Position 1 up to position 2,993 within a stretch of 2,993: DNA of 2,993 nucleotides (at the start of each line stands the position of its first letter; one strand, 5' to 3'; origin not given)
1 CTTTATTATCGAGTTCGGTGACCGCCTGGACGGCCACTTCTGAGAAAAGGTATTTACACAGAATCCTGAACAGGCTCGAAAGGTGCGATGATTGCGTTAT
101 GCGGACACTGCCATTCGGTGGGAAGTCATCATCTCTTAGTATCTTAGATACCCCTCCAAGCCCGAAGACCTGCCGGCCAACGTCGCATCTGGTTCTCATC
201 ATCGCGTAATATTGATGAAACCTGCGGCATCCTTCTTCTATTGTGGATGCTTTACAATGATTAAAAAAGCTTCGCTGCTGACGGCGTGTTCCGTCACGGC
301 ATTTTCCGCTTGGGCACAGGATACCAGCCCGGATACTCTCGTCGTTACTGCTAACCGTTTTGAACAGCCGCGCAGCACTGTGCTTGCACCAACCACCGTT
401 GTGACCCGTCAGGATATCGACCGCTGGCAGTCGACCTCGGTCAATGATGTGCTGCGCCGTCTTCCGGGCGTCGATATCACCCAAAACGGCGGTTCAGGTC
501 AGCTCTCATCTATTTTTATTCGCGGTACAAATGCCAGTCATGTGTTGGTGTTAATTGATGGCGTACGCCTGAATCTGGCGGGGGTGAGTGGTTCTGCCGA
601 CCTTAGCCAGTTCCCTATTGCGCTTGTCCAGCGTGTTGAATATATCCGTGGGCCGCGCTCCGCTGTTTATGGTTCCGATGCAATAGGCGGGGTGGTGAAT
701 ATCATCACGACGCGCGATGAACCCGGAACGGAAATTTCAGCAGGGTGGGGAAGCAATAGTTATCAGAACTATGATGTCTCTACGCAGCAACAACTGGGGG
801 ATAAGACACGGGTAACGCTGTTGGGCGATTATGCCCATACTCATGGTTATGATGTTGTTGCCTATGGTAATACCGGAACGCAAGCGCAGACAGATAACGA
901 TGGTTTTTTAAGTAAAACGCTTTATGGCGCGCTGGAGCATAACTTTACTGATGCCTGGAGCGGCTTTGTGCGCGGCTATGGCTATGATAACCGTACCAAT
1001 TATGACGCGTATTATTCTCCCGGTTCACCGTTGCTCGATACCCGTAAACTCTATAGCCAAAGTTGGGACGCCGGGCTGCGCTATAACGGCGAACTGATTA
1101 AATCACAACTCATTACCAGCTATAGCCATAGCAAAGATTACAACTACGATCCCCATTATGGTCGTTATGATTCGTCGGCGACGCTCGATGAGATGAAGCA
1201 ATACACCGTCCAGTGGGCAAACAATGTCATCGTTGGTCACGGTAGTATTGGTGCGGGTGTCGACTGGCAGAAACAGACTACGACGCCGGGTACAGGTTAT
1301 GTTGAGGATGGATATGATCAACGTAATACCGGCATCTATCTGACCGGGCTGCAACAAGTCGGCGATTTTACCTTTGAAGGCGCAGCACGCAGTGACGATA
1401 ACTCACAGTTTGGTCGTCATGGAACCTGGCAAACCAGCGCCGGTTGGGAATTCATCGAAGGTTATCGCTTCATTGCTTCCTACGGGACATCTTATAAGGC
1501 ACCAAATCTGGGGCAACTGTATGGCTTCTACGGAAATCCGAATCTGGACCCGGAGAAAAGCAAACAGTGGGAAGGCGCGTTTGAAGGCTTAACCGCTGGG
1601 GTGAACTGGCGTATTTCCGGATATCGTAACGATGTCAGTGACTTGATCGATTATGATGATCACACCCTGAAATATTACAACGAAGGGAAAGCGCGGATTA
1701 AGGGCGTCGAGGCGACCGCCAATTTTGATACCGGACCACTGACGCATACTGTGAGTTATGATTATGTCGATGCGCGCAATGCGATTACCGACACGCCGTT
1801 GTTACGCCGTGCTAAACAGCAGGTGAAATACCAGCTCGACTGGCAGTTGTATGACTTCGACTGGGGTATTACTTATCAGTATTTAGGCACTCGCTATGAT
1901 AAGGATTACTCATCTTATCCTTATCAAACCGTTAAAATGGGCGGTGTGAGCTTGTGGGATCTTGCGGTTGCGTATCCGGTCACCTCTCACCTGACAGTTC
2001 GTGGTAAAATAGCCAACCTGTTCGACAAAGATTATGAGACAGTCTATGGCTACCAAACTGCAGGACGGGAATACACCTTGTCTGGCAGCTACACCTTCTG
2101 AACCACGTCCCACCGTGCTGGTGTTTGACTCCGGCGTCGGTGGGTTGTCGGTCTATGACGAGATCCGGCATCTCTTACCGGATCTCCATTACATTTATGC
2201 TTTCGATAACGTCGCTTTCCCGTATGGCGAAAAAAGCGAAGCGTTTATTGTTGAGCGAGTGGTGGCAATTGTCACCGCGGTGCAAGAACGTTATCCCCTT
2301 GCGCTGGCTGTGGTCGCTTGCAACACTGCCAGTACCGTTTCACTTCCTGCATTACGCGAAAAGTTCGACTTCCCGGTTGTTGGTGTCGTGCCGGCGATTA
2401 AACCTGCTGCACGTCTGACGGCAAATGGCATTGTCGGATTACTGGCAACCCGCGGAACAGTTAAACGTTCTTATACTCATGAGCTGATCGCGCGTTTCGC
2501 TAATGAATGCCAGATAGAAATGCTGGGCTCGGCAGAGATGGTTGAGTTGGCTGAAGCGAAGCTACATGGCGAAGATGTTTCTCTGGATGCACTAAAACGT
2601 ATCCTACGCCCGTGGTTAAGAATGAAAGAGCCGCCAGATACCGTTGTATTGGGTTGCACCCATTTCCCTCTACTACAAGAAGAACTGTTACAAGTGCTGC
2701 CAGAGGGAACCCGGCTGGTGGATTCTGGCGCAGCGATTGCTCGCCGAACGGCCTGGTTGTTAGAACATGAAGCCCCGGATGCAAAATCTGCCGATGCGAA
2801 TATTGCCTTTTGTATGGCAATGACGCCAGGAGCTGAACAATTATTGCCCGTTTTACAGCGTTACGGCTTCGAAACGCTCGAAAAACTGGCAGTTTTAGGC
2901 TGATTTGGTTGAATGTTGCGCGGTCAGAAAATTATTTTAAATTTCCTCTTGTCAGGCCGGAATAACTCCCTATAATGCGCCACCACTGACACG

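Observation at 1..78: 5' part of the btuB leader lacks the expected conserved riboswitch core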

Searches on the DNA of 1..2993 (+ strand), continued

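Call 34: get_annotated_region(hit=H155, flank=3500)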
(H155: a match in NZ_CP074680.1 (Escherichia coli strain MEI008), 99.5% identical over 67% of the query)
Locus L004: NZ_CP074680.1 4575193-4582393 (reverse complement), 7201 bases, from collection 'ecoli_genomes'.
description: Escherichia coli strain MEI008 chromosome, complete genome
organism: Escherichia coli strain MEI008 (NCBI taxid 562)
replicon: chromosome; assembly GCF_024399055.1
host: -; source: Pavement of the street; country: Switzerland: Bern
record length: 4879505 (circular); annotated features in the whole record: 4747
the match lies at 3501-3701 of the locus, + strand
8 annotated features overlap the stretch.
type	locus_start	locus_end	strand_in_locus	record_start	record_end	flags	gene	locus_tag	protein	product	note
CDS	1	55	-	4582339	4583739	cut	sthA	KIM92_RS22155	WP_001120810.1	Si-specific NAD(P)(+) transhydrogenase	-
CDS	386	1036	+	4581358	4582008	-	fabR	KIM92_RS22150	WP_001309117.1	HTH-type transcriptional repressor FabR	-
CDS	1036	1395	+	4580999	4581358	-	yijD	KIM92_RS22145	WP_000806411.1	YijD family membrane protein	-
CDS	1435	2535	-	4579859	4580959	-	trmA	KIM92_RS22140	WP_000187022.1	tRNA (uridine(54)-C5)-methyltransferase TrmA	-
CDS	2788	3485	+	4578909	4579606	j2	-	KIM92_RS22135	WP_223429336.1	IS1 family transposase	programmed frameshift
CDS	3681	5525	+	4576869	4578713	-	btuB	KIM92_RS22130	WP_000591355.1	TonB-dependent vitamin B12 receptor BtuB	-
CDS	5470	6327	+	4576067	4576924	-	murI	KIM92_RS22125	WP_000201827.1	glutamate racemase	-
rRNA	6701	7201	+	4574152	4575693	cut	-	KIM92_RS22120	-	16S ribosomal RNA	-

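Call 39: search_dna_similar(query=L002:576-633:+, collection=ecoli_genomes, mode=near, rows=spread, max_rows=12, max_evalue=10)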
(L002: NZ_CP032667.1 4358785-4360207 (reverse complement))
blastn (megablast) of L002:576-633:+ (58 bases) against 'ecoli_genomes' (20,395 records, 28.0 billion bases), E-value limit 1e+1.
Records with a match: 5426; places in all: 5497; records where one place covers at least 80% of the query: 5425.
Genomes with a match: 5426 of 5426; with a place that covers at least 80% of the query: 5425. Places per genome that has any: lowest 1, median 1, highest 2. On chromosomes: 5495 places; on plasmids: 2.
Best place of each record, by identity: >=99% 5328; 95-99% 96; 90-95% 2.
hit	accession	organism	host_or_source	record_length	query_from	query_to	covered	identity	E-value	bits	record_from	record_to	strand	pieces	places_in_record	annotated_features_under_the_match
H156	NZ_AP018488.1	Escherichia coli O157:H7 strain PV15-279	Homo sapiens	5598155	1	58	100%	100.0%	2e-21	108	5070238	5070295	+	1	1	riboswitch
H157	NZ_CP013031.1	Escherichia coli strain H1827/12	Homo sapiens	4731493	1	58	100%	100.0%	2e-21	108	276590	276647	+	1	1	riboswitch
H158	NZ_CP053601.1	Escherichia coli BL21 strain BL21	not applicable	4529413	1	58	100%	100.0%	2e-21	108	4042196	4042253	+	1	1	riboswitch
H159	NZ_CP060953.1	Escherichia coli strain EC8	Homo sapiens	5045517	1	58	100%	100.0%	2e-21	108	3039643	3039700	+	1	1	riboswitch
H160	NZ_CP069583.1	Escherichia coli strain FDAARGOS_1265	Homo sapiens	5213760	1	58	100%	100.0%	2e-21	108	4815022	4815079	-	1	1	riboswitch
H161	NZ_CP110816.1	Escherichia coli strain THB42-F5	dog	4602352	1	58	100%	100.0%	2e-21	108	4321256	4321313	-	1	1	riboswitch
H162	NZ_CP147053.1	Escherichia coli strain 1008S13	river water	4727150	1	58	100%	100.0%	2e-21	108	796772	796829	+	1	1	riboswitch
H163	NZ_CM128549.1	Escherichia coli strain MMC-J-0020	Homo sapiens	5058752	1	58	100%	100.0%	2e-21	108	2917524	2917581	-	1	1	riboswitch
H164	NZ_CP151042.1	Escherichia coli strain 19KM2415N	Dog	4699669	1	58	100%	100.0%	2e-21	108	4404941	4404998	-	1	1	riboswitch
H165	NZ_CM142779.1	Escherichia coli strain GPEC1337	chicken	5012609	1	58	100%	100.0%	2e-21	108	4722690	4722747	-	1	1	riboswitch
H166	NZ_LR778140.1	Escherichia coli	water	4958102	1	58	100%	100.0%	2e-21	108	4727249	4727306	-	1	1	riboswitch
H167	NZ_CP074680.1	Escherichia coli strain MEI008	Pavement of the street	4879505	1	40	69%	95.0%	2e-7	62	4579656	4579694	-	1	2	none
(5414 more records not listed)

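Call 53: search_rna_families(source=window, start=78, end=300, threshold=evalue, max_evalue=1, show_alignments=1)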
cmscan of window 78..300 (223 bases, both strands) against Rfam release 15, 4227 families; matches with E-value up to 1: 1.
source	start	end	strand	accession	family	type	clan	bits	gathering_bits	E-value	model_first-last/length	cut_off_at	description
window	78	191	+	RF00174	Cobalamin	Cis-reg; riboswitch;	CL00101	29.2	31.5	5.2e-06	85-189/189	5'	Cobalamin riboswitch aptamer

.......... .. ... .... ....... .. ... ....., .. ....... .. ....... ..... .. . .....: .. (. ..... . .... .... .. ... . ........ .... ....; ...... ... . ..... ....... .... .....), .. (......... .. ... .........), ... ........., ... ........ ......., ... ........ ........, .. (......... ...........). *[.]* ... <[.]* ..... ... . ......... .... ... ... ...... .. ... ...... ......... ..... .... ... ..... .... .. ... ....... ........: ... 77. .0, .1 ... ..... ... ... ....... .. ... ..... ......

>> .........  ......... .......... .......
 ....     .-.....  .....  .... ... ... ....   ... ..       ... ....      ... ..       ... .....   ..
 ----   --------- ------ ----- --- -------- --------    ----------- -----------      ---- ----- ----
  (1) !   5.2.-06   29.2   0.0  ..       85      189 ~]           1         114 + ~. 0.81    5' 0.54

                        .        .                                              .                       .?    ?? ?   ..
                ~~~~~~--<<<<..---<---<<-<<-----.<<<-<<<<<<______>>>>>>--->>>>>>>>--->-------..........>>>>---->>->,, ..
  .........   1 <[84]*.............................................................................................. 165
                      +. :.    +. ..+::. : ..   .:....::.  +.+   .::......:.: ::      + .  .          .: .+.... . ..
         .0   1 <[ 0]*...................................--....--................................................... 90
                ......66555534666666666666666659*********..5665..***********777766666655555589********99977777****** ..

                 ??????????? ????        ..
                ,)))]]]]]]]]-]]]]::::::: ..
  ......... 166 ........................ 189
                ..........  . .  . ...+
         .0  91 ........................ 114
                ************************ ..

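Call 55: search_dna_similar(query=L002:615-790:+, collection=ecoli_genomes, mode=near, rows=spread, max_rows=8, max_evalue=10)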
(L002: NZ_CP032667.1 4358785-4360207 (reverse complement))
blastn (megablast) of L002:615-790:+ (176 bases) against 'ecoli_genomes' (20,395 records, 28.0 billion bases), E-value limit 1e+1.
Records with a match: 5426; places in all: 5428; records where one place covers at least 80% of the query: 5425.
Genomes with a match: 5426 of 5426; with a place that covers at least 80% of the query: 5425. Places per genome that has any: lowest 1, median 1, highest 2. On chromosomes: 5426 places; on plasmids: 2.
Best place of each record, by identity: >=99% 4817; 95-99% 608; 80-90% 1.
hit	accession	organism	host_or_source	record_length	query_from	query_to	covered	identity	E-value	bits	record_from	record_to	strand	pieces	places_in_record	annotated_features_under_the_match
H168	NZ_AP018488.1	Escherichia coli O157:H7 strain PV15-279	Homo sapiens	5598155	1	176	100%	100.0%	3e-86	326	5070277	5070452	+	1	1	riboswitch | btuB: TonB-dependent vitamin B12 receptor BtuB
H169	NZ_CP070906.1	Escherichia coli strain 88COLEC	Homo sapiens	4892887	1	176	100%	100.0%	3e-86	326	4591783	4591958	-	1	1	riboswitch | btuB: TonB-dependent vitamin B12 receptor BtuB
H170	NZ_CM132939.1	Escherichia coli strain 167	Homo sapiens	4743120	1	176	100%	100.0%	3e-86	326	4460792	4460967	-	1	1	riboswitch | btuB: TonB-dependent vitamin B12 receptor BtuB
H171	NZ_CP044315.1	Escherichia coli strain SJ7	Homo sapiens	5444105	1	176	100%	99.4%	1e-84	320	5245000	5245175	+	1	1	riboswitch | btuB: TonB-dependent vitamin B12 receptor BtuB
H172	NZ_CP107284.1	Escherichia coli strain SW4848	Water from a lake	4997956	1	176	100%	99.4%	1e-84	320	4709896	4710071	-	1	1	riboswitch | btuB: TonB-dependent vitamin B12 receptor BtuB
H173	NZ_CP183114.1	Escherichia coli strain 492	Homo sapiens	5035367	1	176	100%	99.4%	1e-84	320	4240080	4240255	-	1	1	riboswitch | btuB: TonB-dependent vitamin B12 receptor BtuB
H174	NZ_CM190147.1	Escherichia coli strain 21367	Homo sapiens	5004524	1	176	100%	99.4%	1e-84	320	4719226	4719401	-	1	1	riboswitch | btuB: TonB-dependent vitamin B12 receptor BtuB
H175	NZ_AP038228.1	Escherichia coli strain HCM-22C-2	Gallus gallus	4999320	1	124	70%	98.4%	5e-54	219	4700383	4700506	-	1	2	riboswitch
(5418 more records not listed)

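Call 56: search_dna_similar(query=L002:470-595:+, collection=ecoli_genomes, mode=near, rows=spread, max_rows=8, max_evalue=10)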
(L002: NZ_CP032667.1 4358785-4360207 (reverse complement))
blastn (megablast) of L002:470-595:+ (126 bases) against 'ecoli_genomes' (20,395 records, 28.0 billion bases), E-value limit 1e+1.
Records with a match: 5425; places in all: 5427; records where one place covers at least 80% of the query: 5425.
Genomes with a match: 5425 of 5426; with a place that covers at least 80% of the query: 5425. Places per genome that has any: lowest 1, median 1, highest 2. On chromosomes: 5425 places; on plasmids: 2.
Best place of each record, by identity: >=99% 5271; 95-99% 153; 80-90% 1.
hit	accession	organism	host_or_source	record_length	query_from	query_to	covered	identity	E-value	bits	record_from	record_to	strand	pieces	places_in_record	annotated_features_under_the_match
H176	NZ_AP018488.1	Escherichia coli O157:H7 strain PV15-279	Homo sapiens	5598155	1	126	100%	100.0%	1e-58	233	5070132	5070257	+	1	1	riboswitch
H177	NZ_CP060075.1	Escherichia coli strain G3/10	Homo sapiens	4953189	1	126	100%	100.0%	1e-58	233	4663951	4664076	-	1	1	riboswitch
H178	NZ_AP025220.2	Escherichia coli strain 2017.11.01CC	Homo sapiens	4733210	1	126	100%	100.0%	1e-58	233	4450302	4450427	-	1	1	riboswitch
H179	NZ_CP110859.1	Escherichia coli strain TSW4848-W1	SW4848was obtained from City Park Lake, ...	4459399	1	126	100%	100.0%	1e-58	233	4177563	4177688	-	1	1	riboswitch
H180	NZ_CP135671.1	Escherichia coli strain TUM9803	missing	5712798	1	126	100%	100.0%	1e-58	233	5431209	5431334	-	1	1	riboswitch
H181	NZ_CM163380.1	Escherichia coli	swine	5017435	1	126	100%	100.0%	1e-58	233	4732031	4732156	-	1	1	riboswitch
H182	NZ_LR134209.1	Escherichia coli strain NCTC11476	missing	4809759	1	126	100%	100.0%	1e-58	233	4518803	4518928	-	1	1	riboswitch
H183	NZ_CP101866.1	Escherichia coli strain LP5-1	pigeon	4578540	1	105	83%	100.0%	5e-47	195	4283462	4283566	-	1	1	none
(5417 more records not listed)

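Call 57: get_annotated_region(hit=H175, flank=2500)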
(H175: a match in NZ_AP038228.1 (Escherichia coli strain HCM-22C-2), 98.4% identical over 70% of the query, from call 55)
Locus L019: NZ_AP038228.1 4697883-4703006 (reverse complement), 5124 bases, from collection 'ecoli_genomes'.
description: Escherichia coli strain HCM-22C-2 chromosome, complete genome
organism: Escherichia coli strain HCM-22C-2 (NCBI taxid 562)
replicon: chromosome; assembly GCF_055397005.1
host: Gallus gallus; source: chicken meat; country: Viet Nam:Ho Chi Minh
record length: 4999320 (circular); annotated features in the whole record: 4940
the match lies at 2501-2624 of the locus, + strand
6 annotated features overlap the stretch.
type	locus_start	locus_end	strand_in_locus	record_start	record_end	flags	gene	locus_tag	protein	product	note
CDS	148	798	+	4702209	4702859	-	fabR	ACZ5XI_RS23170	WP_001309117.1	HTH-type transcriptional repressor FabR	-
CDS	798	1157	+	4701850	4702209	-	yijD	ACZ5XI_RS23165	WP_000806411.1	YijD family membrane protein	-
CDS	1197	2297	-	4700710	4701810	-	trmA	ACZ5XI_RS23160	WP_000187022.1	tRNA (uridine(54)-C5)-methyltransferase TrmA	-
riboswitch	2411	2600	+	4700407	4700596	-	-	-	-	riboswitch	cobalamin riboswitch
CDS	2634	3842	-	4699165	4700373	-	-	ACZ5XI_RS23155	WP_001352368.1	IS4-like element ISVsa5 family transposase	-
CDS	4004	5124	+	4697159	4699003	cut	btuB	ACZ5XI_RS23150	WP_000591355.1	TonB-dependent vitamin B12 receptor BtuB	-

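Call 58: get_annotated_region(hit=H183, flank=2500)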
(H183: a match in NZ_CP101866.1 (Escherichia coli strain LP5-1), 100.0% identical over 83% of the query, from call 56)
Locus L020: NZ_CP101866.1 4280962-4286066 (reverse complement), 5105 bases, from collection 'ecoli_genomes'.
description: Escherichia coli strain LP5-1 chromosome, complete genome
organism: Escherichia coli strain LP5-1 (NCBI taxid 562)
replicon: chromosome; assembly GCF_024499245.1
host: -; source: pigeon; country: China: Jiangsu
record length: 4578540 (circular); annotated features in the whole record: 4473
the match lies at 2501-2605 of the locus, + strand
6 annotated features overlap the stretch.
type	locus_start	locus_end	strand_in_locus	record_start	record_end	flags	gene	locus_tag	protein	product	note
CDS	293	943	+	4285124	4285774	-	fabR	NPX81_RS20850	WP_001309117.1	HTH-type transcriptional repressor FabR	-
CDS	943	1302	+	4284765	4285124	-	yijD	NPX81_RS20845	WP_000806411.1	YijD family membrane protein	-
CDS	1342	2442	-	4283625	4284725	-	trmA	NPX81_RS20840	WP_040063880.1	tRNA (uridine(54)-C5)-methyltransferase TrmA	-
CDS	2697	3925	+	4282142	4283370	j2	-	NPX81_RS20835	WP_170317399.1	IS3 family transposase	programmed frameshift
riboswitch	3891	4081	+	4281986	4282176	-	-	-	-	riboswitch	cobalamin riboswitch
CDS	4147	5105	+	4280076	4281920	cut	btuB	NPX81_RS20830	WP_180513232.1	TonB-dependent vitamin B12 receptor BtuB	-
